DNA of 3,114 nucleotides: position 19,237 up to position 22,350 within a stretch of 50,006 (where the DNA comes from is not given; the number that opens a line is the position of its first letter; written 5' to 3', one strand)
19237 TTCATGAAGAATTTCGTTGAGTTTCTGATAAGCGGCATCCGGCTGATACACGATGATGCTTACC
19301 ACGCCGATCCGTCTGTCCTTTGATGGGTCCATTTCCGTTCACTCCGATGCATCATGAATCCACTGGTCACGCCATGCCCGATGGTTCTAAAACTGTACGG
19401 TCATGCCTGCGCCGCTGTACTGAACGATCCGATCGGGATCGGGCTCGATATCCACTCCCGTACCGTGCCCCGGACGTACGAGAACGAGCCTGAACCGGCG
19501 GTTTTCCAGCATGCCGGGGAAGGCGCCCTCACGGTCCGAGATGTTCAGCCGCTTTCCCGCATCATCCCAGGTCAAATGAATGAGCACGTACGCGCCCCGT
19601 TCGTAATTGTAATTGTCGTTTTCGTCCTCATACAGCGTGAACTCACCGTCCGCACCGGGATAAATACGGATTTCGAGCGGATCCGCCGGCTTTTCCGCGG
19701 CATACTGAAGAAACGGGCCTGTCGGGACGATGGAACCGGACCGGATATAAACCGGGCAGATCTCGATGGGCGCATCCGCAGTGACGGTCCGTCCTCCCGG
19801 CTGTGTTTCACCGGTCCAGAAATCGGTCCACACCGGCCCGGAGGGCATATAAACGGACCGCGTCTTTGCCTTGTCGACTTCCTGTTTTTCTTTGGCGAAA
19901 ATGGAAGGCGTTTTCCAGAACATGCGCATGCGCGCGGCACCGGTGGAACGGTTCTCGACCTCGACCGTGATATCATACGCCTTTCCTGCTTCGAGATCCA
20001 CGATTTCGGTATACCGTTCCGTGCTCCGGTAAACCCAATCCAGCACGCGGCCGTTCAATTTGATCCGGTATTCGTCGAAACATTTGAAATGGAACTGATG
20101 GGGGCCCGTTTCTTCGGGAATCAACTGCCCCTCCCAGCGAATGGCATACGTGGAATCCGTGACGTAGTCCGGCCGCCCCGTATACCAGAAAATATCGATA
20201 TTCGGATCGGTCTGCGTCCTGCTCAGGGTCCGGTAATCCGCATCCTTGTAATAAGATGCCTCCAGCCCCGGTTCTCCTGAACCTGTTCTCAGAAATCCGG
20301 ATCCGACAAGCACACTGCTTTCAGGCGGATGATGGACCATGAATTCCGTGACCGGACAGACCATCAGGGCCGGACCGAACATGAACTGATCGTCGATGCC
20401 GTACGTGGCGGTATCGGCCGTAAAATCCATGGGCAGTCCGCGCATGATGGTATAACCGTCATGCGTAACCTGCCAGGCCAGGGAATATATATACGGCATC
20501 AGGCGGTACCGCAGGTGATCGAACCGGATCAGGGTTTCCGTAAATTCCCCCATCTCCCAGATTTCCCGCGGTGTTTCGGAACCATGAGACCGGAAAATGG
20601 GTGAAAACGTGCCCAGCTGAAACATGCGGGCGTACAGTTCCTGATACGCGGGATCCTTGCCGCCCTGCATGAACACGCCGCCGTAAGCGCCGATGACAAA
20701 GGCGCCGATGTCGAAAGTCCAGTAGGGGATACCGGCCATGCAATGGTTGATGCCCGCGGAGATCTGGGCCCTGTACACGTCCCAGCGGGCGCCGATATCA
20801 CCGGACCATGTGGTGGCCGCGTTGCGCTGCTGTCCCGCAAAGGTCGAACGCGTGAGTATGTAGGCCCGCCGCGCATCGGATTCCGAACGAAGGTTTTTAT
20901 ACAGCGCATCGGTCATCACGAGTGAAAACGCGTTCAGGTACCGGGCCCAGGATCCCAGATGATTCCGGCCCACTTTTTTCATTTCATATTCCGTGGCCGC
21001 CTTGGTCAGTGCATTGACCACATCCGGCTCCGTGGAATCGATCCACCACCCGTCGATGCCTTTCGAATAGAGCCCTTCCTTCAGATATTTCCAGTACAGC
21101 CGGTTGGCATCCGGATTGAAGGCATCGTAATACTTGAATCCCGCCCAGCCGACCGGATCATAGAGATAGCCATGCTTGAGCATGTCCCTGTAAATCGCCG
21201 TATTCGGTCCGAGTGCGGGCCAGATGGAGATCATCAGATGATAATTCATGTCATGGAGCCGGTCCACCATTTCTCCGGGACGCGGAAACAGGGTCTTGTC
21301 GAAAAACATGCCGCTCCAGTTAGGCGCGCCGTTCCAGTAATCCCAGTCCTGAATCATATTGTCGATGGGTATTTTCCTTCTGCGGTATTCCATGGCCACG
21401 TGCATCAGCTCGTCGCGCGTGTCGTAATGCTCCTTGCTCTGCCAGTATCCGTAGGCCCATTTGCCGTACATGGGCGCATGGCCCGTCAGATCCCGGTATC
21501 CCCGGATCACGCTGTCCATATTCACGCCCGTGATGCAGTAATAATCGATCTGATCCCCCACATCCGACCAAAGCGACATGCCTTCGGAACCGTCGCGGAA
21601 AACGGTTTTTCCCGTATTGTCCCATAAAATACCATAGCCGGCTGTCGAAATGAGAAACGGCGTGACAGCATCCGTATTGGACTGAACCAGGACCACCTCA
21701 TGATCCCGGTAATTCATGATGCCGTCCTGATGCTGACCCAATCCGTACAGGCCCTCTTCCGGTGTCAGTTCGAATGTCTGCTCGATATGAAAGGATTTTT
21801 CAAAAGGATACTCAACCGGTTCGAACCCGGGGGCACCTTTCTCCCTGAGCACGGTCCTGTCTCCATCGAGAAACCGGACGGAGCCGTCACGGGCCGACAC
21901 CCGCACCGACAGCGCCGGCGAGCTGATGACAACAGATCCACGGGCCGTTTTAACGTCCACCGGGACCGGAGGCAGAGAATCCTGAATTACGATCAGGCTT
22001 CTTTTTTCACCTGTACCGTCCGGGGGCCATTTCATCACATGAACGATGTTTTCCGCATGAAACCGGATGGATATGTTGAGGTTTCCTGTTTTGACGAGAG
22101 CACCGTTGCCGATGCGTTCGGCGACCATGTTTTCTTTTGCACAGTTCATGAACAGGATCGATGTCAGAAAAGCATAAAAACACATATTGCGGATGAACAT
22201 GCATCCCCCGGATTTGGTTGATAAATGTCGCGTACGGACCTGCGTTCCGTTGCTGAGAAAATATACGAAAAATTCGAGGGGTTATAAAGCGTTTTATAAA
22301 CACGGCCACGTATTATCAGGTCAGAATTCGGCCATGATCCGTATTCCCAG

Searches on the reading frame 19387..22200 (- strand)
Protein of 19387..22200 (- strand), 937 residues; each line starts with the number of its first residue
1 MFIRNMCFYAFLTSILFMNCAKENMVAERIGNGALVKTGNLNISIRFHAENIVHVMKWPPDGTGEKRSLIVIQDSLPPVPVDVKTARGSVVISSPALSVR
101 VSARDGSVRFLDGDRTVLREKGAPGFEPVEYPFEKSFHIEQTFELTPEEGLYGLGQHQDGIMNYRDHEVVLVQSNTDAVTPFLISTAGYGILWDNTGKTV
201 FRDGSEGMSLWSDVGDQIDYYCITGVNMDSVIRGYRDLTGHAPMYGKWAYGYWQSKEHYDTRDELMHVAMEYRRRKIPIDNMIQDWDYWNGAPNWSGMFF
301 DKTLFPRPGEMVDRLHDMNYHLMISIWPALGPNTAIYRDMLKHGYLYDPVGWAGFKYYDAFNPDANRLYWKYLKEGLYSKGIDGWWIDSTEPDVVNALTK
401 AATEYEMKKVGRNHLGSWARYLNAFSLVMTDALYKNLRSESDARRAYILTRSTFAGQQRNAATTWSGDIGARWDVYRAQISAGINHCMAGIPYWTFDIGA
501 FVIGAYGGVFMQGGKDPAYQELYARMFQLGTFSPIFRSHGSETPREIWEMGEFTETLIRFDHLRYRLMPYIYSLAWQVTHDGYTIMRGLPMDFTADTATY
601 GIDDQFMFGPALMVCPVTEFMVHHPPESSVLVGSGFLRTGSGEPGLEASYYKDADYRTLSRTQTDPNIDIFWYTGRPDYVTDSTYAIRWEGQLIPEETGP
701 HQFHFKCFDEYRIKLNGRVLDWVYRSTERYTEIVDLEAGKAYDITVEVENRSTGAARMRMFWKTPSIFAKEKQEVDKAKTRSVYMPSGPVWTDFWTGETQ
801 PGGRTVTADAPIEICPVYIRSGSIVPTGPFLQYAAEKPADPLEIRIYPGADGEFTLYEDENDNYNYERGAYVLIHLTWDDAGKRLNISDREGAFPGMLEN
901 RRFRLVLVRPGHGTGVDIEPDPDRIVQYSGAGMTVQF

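Call 21: search_protein_families(library=pfam, proteins=[window:19387-22200:-], max_evalue=0.01)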
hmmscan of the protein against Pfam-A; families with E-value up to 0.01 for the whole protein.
window:19387-22200:- (937 aa): 6 families
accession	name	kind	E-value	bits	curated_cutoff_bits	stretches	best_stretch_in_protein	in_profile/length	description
PF01055.32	Glyco_hydro_31_2nd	-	5.9e-90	302.4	23.5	1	243-574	2-328/328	Glycosyl hydrolases family 31 TIM-barrel domain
PF17137.9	DUF5110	-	2.1e-23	82.6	27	1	841-908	1-69/71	Domain of unknown function (DUF5110)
PF21365.3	Glyco_hydro_31_3rd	-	4e-23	82.1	24.4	2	582-619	1-38/87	Glycosyl hydrolase family 31 C-terminal domain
PF07691.17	PA14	-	9.1e-15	55.2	24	1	642-774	1-145/147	PA14 domain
PF13802.12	Gal_mutarotas_2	-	1.8e-13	51.6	27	1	43-201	2-183/184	Glycosyl hydrolase 31 N-terminal galactose mutarotase-like domain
PF21466.3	GH101_dom-5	-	0.0031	17.8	27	1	731-759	48-76/145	Endo-alpha-N-acetylgalactosaminidase, domain 5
